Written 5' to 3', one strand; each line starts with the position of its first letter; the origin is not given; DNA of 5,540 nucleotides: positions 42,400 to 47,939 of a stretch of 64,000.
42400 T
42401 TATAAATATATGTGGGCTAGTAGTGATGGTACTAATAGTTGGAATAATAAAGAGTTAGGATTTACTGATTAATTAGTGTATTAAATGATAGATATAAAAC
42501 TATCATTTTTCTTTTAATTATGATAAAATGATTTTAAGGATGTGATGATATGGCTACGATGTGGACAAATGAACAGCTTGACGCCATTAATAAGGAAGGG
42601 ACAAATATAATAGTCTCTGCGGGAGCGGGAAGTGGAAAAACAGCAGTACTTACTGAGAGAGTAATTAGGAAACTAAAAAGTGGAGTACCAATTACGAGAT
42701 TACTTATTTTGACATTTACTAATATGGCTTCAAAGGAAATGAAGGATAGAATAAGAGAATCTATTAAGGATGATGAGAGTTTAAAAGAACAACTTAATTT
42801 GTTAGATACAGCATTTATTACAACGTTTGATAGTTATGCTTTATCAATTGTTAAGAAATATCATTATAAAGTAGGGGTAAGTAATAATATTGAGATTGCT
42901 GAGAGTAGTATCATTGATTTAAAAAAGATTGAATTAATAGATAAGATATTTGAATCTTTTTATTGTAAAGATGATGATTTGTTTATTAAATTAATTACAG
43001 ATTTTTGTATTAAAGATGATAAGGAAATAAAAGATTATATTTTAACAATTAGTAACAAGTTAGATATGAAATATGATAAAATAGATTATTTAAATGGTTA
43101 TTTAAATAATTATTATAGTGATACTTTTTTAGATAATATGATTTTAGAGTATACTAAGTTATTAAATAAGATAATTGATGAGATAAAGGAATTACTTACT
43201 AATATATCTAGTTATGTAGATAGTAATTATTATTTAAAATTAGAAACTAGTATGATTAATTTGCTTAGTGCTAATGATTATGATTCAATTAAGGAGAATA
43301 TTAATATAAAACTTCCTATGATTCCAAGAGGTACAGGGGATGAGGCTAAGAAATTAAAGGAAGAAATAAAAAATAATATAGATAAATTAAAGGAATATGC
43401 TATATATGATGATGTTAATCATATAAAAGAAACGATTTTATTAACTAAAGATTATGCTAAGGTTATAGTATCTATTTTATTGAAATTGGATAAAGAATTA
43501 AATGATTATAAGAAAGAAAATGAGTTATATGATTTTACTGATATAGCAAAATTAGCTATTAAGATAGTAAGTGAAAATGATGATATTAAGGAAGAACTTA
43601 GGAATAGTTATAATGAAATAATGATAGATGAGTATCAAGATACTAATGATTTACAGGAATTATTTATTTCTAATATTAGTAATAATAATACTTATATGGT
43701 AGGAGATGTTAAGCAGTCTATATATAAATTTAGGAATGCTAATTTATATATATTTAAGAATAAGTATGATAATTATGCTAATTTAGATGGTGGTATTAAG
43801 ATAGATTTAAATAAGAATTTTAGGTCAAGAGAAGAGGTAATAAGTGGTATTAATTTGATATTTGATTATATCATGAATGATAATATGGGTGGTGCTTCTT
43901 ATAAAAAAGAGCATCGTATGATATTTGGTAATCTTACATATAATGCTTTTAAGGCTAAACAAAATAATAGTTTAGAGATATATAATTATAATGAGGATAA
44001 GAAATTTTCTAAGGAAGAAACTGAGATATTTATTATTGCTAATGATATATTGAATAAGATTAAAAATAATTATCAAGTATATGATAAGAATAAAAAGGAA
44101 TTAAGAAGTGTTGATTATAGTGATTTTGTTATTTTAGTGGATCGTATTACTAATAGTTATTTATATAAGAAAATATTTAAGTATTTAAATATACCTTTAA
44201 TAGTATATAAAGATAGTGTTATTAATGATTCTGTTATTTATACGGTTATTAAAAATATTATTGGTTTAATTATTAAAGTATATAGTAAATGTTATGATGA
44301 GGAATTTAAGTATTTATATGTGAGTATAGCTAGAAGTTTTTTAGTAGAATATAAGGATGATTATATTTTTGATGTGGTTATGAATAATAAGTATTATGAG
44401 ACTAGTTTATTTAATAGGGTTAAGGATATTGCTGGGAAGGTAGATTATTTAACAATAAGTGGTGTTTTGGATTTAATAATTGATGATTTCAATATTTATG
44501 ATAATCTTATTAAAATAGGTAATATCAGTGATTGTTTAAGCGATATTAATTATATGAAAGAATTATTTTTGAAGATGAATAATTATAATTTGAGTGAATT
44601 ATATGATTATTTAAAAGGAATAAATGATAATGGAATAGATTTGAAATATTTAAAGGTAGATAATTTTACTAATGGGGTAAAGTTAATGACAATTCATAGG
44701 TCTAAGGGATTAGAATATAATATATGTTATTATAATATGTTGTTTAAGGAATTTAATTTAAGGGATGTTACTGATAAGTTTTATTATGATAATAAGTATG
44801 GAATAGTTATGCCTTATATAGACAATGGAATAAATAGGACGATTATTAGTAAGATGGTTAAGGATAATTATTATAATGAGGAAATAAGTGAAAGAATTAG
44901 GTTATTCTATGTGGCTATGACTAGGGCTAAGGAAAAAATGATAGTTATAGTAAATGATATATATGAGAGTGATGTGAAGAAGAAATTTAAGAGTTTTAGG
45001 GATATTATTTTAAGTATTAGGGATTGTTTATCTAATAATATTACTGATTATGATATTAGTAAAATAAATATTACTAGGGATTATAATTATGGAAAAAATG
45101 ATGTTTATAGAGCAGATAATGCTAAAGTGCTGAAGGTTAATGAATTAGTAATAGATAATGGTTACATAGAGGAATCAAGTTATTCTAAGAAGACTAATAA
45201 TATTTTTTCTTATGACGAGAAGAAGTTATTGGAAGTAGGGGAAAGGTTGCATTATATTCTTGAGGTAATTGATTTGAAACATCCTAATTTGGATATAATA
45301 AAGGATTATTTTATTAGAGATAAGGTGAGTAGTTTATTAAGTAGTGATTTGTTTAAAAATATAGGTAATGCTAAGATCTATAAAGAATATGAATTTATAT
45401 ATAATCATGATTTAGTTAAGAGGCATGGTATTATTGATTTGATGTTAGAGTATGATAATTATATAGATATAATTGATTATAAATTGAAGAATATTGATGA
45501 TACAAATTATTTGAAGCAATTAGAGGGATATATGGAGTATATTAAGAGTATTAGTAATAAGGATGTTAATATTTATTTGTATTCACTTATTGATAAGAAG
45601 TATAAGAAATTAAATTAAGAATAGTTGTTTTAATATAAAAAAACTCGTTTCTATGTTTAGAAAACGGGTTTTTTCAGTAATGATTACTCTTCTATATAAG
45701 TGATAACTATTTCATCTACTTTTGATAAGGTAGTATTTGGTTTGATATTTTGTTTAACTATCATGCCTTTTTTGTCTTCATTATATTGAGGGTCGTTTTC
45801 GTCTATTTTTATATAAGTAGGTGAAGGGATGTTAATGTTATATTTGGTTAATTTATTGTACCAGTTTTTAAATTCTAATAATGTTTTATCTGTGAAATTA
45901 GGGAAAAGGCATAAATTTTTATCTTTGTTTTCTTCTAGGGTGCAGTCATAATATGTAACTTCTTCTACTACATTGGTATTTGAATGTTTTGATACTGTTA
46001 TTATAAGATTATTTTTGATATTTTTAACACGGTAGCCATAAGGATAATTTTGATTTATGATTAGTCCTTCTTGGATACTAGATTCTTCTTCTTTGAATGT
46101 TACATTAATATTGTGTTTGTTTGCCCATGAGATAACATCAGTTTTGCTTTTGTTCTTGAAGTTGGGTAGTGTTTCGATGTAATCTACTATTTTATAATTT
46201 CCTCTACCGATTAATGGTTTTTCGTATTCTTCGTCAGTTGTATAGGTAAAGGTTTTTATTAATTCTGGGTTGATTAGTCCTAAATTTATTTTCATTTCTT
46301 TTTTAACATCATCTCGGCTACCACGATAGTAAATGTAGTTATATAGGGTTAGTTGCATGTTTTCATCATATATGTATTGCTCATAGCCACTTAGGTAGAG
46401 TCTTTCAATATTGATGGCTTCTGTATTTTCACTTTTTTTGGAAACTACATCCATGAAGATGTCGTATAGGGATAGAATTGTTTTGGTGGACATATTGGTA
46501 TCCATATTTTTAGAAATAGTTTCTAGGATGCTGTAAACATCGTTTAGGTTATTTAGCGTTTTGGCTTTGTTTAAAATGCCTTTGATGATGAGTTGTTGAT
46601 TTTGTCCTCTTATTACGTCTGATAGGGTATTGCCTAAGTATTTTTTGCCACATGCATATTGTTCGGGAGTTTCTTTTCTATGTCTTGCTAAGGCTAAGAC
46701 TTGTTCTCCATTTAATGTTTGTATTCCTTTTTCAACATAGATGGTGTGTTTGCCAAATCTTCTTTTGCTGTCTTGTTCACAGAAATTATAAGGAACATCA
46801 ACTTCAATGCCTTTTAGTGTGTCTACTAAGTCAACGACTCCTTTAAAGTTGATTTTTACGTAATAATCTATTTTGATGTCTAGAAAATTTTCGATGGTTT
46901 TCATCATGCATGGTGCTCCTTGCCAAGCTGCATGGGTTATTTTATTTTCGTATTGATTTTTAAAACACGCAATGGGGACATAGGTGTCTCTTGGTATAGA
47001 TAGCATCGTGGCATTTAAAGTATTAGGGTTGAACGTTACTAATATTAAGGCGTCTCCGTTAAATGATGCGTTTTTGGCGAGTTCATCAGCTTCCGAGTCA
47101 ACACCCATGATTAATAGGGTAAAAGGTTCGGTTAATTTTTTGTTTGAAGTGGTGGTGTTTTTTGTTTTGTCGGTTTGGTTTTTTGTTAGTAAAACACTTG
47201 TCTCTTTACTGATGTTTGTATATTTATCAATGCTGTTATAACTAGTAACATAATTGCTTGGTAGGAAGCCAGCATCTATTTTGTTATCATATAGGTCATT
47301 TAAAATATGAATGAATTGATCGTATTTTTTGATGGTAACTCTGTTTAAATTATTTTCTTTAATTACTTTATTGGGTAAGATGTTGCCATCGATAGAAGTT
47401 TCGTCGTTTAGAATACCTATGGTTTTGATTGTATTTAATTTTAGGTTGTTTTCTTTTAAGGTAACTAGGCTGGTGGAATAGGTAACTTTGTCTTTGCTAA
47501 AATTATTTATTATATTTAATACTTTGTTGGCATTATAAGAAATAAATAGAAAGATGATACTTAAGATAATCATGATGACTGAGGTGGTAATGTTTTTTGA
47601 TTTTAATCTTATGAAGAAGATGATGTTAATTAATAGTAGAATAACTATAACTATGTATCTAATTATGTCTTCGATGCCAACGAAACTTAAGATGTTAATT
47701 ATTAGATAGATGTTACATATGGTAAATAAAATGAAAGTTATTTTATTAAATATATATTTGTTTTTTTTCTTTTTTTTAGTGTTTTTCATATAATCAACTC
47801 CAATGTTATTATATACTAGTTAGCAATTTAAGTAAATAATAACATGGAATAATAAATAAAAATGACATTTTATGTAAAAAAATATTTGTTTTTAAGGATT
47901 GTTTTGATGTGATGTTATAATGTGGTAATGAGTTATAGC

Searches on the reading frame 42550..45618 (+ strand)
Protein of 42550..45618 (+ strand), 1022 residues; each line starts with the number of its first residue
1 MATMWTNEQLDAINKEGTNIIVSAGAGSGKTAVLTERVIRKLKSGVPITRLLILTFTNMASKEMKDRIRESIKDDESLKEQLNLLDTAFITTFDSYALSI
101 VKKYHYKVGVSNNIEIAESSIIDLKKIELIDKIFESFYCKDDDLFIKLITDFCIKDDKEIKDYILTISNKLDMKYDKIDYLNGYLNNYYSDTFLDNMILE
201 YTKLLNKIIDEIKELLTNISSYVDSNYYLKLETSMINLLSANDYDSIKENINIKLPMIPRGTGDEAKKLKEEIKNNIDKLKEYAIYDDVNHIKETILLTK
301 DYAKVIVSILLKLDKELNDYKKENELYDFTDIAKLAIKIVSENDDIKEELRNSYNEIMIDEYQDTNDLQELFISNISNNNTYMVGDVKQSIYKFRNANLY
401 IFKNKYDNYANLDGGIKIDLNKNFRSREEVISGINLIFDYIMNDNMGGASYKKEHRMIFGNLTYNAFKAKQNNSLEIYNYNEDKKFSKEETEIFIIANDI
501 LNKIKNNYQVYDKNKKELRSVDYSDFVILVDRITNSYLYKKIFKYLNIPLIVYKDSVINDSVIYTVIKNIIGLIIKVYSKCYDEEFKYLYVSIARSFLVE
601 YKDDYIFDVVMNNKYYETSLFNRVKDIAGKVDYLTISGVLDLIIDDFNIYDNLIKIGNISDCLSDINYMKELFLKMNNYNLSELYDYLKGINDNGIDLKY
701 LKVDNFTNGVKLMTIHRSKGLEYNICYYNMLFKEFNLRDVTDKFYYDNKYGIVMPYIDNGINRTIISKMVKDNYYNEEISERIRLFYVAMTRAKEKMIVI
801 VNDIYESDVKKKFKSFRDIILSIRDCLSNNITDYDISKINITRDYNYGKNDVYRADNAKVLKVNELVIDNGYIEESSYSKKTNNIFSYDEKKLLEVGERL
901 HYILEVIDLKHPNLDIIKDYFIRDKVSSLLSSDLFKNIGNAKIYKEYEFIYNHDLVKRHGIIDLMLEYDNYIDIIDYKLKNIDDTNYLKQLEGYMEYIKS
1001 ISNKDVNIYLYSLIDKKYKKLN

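Call 34: search_protein_families(library=pfam, proteins=[window:42550-45618:+], max_evalue=0.001)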
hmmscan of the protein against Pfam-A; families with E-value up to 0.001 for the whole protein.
window:42550-45618:+ (1022 aa): 5 families
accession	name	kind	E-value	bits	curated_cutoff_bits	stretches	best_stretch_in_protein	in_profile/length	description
PF00580.27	UvrD-helicase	-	8.5e-53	180.2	23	1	5-409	1-270/271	UvrD/REP helicase N-terminal domain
PF13245.12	AAA_19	-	5.7e-15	56.1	25.1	1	15-395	9-134/134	AAA domain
PF13361.12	UvrD_C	-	2.9e-11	43.8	25.6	1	695-802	272-348/350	UvrD-like helicase C-terminal domain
PF13538.12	UvrD_C_2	-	2.5e-08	34.1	27.4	0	780-800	32-52/52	UvrD-like helicase C-terminal domain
PF01443.25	Viral_helicase1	-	1.7e-06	28.5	21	0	312-400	21-107/228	Viral superfamily 1 RNA helicase core domain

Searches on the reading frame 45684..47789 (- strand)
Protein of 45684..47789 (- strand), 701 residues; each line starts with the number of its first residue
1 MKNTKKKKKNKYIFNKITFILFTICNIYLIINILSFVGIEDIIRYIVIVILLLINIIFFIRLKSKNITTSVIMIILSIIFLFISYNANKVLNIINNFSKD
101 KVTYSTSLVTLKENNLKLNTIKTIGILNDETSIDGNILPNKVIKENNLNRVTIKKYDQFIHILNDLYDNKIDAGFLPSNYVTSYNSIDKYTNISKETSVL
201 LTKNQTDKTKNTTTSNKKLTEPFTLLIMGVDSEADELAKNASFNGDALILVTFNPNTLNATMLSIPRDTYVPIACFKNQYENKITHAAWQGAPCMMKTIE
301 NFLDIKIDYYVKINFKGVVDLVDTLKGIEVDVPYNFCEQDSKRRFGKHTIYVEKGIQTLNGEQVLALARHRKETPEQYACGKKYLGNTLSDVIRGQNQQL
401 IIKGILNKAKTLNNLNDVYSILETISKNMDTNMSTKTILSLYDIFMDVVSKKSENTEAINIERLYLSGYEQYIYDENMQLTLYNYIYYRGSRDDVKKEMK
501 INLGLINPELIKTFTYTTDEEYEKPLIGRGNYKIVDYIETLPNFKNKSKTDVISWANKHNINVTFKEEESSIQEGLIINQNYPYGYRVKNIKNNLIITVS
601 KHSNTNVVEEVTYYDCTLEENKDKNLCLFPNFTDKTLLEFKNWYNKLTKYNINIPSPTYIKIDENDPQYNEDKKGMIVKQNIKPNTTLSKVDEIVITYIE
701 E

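Call 34: search_protein_families(library=pfam, proteins=[window:45684-47789:-], max_evalue=0.001)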
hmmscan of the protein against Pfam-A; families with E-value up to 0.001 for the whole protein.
window:45684-47789:- (701 aa): 2 families
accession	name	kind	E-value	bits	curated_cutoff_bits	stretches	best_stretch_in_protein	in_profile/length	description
PF03816.19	LytR_cpsA_psr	-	2.1e-37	129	24.6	1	245-410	2-149/150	LytR_cpsA_psr family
PF03793.24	PASTA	-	3.5e-11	43.3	23.2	1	540-601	2-64/64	PASTA domain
